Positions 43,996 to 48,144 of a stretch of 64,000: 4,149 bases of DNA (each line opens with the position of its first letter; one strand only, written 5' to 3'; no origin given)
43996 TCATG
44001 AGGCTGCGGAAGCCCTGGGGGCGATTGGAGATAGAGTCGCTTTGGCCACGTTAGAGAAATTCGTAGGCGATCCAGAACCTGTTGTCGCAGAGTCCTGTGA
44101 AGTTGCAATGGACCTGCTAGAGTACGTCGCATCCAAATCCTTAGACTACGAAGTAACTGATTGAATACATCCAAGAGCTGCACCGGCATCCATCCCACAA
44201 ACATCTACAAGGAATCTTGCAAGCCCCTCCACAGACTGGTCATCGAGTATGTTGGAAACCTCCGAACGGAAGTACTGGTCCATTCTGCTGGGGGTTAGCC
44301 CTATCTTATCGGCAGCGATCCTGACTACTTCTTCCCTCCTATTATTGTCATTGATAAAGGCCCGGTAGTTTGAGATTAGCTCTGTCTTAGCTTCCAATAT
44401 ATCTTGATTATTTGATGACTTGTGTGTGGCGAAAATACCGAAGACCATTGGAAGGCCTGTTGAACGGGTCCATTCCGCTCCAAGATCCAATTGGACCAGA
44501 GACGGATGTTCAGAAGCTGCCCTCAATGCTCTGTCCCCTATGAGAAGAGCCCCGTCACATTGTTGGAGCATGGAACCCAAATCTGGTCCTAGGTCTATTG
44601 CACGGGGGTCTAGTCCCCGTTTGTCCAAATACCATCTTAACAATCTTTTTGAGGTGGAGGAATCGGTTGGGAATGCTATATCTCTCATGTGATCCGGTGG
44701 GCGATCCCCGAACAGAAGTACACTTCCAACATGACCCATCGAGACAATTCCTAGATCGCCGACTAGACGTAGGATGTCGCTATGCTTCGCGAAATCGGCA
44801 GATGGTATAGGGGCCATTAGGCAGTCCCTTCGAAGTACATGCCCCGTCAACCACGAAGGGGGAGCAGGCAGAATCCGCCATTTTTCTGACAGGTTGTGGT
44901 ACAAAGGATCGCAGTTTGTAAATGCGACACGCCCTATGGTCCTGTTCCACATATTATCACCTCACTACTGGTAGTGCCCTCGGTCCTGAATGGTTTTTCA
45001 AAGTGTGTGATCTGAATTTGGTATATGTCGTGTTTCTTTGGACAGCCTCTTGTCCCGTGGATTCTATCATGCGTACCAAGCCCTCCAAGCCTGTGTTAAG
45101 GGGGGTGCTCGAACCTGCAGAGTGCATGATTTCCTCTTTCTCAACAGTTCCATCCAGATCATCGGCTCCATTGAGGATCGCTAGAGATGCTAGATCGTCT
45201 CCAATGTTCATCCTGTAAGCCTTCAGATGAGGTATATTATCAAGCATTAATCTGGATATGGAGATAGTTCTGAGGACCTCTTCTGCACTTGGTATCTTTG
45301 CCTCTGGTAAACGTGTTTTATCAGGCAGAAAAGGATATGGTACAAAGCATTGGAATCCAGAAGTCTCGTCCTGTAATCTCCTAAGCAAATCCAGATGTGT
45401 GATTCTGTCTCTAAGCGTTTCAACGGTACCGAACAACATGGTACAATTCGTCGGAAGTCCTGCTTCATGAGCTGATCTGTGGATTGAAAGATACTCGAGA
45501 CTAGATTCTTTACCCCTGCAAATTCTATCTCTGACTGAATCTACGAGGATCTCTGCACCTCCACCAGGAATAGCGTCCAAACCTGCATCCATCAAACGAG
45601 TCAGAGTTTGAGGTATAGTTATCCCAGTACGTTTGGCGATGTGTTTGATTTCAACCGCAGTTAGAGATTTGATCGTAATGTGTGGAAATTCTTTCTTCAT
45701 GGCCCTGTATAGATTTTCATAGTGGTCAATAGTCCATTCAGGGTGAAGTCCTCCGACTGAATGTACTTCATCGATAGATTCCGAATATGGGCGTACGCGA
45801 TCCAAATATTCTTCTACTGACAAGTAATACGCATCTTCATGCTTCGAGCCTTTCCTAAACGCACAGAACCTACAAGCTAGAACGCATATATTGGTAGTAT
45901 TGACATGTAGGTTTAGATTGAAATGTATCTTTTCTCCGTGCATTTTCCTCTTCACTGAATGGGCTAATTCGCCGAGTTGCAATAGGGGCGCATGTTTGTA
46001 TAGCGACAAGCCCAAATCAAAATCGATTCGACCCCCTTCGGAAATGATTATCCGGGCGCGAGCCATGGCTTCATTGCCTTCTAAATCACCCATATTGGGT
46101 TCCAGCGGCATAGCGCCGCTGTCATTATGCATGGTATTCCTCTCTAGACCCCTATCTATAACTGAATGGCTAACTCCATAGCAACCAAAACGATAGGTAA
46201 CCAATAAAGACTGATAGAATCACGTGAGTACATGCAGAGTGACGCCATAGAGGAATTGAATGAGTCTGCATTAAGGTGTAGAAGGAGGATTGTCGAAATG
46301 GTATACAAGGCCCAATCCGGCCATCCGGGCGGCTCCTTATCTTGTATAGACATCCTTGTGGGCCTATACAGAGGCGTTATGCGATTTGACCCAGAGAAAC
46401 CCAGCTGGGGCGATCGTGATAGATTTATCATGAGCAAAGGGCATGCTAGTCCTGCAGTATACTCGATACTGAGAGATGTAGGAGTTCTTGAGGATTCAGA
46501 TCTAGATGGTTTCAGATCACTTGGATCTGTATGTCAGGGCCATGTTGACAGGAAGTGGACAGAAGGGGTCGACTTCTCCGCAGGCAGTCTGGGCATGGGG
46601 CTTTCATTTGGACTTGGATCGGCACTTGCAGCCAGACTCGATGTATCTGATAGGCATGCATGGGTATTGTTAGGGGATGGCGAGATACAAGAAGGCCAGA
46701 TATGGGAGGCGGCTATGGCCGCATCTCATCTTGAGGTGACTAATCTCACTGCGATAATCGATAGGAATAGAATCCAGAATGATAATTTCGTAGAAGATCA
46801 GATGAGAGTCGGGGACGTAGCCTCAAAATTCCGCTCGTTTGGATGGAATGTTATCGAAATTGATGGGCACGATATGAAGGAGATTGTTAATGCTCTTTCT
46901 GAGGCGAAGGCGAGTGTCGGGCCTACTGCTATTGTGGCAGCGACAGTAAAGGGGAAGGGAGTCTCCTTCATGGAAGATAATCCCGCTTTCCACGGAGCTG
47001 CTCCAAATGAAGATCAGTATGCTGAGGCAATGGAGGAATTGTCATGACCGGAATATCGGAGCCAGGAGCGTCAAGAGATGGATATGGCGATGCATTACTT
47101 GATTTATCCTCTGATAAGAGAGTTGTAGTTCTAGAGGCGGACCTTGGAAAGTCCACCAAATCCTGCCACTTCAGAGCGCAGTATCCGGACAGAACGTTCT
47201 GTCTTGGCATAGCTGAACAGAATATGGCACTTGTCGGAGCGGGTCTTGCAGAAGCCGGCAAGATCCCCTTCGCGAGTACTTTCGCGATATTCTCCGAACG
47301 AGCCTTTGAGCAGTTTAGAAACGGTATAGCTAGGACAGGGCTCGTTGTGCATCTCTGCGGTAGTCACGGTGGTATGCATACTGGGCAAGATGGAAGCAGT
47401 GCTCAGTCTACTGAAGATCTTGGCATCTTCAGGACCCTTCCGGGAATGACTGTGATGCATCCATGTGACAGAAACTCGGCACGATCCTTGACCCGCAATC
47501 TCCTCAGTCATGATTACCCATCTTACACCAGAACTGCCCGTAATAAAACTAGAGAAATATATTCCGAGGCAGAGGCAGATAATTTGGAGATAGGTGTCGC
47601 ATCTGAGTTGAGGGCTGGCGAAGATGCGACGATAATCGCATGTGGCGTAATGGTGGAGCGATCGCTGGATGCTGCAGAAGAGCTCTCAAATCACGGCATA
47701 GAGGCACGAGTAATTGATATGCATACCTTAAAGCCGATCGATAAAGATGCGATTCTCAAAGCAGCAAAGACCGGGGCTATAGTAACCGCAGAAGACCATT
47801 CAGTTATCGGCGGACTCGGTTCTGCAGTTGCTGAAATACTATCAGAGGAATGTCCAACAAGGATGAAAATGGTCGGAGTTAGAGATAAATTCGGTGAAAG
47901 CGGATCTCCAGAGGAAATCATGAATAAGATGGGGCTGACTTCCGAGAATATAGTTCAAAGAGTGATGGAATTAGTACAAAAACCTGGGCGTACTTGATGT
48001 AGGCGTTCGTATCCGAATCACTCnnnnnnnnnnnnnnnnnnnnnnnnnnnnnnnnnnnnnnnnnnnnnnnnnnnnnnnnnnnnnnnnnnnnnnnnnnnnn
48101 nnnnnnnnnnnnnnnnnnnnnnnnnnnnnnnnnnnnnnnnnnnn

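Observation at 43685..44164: Half-length, single-module homologue of eukaryotic deoxyhypusine hydroxylase (DOHH) in an archaeal genome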

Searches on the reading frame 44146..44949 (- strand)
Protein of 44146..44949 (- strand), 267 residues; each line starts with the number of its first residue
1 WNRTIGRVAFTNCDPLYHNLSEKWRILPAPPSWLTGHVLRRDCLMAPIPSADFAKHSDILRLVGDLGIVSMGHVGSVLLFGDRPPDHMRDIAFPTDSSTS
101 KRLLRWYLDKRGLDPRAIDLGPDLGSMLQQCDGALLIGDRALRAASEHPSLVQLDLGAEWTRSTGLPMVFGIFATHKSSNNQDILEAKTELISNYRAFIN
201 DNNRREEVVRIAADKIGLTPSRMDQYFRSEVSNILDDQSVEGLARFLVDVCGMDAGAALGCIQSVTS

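Call 26: search_protein_families(library=pfam, proteins=[window:44146-44949:-], max_evalue=0.001)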
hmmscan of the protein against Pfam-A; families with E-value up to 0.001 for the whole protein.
window:44146-44949:- (267 aa): 1 family
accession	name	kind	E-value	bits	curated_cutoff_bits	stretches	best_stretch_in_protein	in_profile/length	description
PF02621.19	VitK2_biosynth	-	2.4e-42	145.6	26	1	4-247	2-247/252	Menaquinone biosynthesis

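Call 27: search_protein_families(library=ncbifam, proteins=[window:44146-44949:-], max_evalue=0.001)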
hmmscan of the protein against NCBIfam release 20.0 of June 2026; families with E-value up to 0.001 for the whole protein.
window:44146-44949:- (267 aa): 0 families

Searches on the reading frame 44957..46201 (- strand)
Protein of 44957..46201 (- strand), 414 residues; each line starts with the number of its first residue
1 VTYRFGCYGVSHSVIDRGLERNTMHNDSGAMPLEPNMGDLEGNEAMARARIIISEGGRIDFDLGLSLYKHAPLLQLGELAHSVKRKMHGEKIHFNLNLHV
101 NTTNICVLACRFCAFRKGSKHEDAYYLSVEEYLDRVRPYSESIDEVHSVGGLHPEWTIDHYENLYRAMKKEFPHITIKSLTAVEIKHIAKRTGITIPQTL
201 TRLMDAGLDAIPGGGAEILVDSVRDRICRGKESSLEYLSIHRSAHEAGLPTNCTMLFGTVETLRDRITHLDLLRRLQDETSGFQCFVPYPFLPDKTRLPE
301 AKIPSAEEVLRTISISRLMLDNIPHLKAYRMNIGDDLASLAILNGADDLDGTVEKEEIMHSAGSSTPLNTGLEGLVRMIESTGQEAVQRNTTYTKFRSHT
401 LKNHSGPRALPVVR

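Call 26: search_protein_families(library=pfam, proteins=[window:44957-46201:-], max_evalue=0.001)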
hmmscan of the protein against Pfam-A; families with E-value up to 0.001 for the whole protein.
window:44957-46201:- (414 aa): 2 families
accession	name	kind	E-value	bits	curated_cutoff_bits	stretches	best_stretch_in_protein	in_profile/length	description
PF04055.27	Radical_SAM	-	9.1e-17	62.2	29.5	1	100-273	1-166/166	Radical SAM superfamily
PF19288.4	CofH_C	-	1.6e-13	51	27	1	281-395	2-118/125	CofH/MqnC C-terminal region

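Call 27: search_protein_families(library=ncbifam, proteins=[window:44957-46201:-], max_evalue=0.001)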
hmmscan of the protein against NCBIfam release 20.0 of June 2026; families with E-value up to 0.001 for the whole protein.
window:44957-46201:- (414 aa): 16 families
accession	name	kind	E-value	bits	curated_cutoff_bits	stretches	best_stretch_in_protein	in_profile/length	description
TIGR03700.1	mena_SCO4494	equivalog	3.8e-118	394.4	434.55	1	54-395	6-350/351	aminofutalosine synthase MqnE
TIGR03699.1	menaquin_MqnC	equivalog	1.9e-103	345.9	428.1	1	58-394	2-340/342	cyclic dehypoxanthinyl futalosine synthase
TIGR00423.1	TIGR00423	subfamily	3.7e-97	325.3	260.25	1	92-394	1-308/310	CofH family radical SAM protein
NF006276.0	PRK08444.1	equivalog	6.1e-93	311.6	560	1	57-397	11-351/353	aminofutalosine synthase MqnE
TIGR03551.1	F420_cofH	equivalog_domain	1.3e-84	284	374.1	1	71-395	14-344/345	5-amino-6-(D-ribitylamino)uracil--L-tyrosine 4-hydroxyphenyl transferase CofH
NF005609.0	PRK07360.1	equivalog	4.1e-84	282.5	426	1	55-398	17-370/374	7,8-didemethyl-8-hydroxy-5-deazariboflavin synthase subunit CofH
NF006277.0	PRK08445.1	equivalog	9.4e-83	277.9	576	1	59-394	4-343/348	dehypoxanthine futalosine cyclase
NF006687.0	PRK09234.1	equivalog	1.2e-73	248.7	1018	1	70-400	505-841/849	bifunctional FO biosynthesis protein CofGH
NF004580.0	PRK05926.1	equivalog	2.1e-65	221.4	583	1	76-385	48-361/370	hypothetical protein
TIGR03957.1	rSAM_HmdB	equivalog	5.1e-13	48.9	320.9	1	70-384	15-313/317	5,10-methenyltetrahydromethanopterin hydrogenase cofactor biosynthesis protein HmdB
TIGR03550.1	F420_cofG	equivalog_domain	4.9e-12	45.7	213.35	1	96-396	4-307/322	7,8-didemethyl-8-hydroxy-5-deazariboflavin synthase CofG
NF004884.0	PRK06245.1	equivalog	6.9e-12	44.9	209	1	85-398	4-316/340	7,8-didemethyl-8-hydroxy-5-deazariboflavin synthase subunit CofG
TIGR00433.2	bioB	equivalog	1.2e-08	34.6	225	1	67-347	11-279/307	biotin synthase BioB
TIGR03956.1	rSAM_HydE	equivalog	1.2e-07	31.3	254.6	1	74-177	29-131/340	[FeFe] hydrogenase H-cluster radical SAM maturase HydE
TIGR03910.1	pyrrolys_PylB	equivalog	6.6e-06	25.2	348.2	1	66-322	28-270/347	methylornithine synthase PylB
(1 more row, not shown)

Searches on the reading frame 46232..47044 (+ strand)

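Call 26: search_protein_families(library=pfam, proteins=[window:46232-47044:+], max_evalue=0.001)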
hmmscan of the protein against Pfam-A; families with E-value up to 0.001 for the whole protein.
window:46232-47044:+ (271 aa): 4 families
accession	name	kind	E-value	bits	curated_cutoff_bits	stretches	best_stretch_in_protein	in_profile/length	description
PF00456.26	Transketolase_N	-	4.3e-53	180.9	22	1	17-268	10-273/334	Transketolase, thiamine diphosphate binding domain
PF13292.11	DXP_synthase_N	-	2.7e-11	43.7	21.2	1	7-181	16-173/274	1-deoxy-D-xylulose-5-phosphate synthase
PF00676.26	E1_dh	-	1.1e-07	31.5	22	1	118-227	101-209/300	Dehydrogenase E1 component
PF02775.26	TPP_enzyme_C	-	6e-05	23.3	21.9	1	116-234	26-149/151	Thiamine pyrophosphate enzyme, C-terminal TPP binding domain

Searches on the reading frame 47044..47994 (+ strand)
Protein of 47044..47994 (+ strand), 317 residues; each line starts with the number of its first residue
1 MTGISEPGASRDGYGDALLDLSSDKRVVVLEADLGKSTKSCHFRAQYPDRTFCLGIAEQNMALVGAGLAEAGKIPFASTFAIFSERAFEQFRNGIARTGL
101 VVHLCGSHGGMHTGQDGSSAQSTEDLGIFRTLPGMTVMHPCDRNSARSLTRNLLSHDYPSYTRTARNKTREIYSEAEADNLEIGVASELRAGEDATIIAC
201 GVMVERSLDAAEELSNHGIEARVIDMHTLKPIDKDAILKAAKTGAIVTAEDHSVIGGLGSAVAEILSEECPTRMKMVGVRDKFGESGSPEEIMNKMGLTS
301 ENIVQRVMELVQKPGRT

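Call 50: search_protein_families(library=pfam, proteins=[window:47044-47994:+], max_evalue=0.0001)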
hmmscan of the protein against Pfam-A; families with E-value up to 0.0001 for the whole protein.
window:47044-47994:+ (317 aa): 3 families
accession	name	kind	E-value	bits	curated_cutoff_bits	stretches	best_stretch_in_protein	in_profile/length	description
PF02780.25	Transketolase_C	-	6.7e-32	110.5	25.9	1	186-303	3-124/124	Transketolase, C-terminal domain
PF02779.29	Transket_pyr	-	5.6e-31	108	27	1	13-170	8-173/174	Transketolase, pyrimidine binding domain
PF22613.1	Transketolase_C_1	-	2.5e-08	34.5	27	1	191-299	10-113/113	Transketolase-like TK C-terminal domain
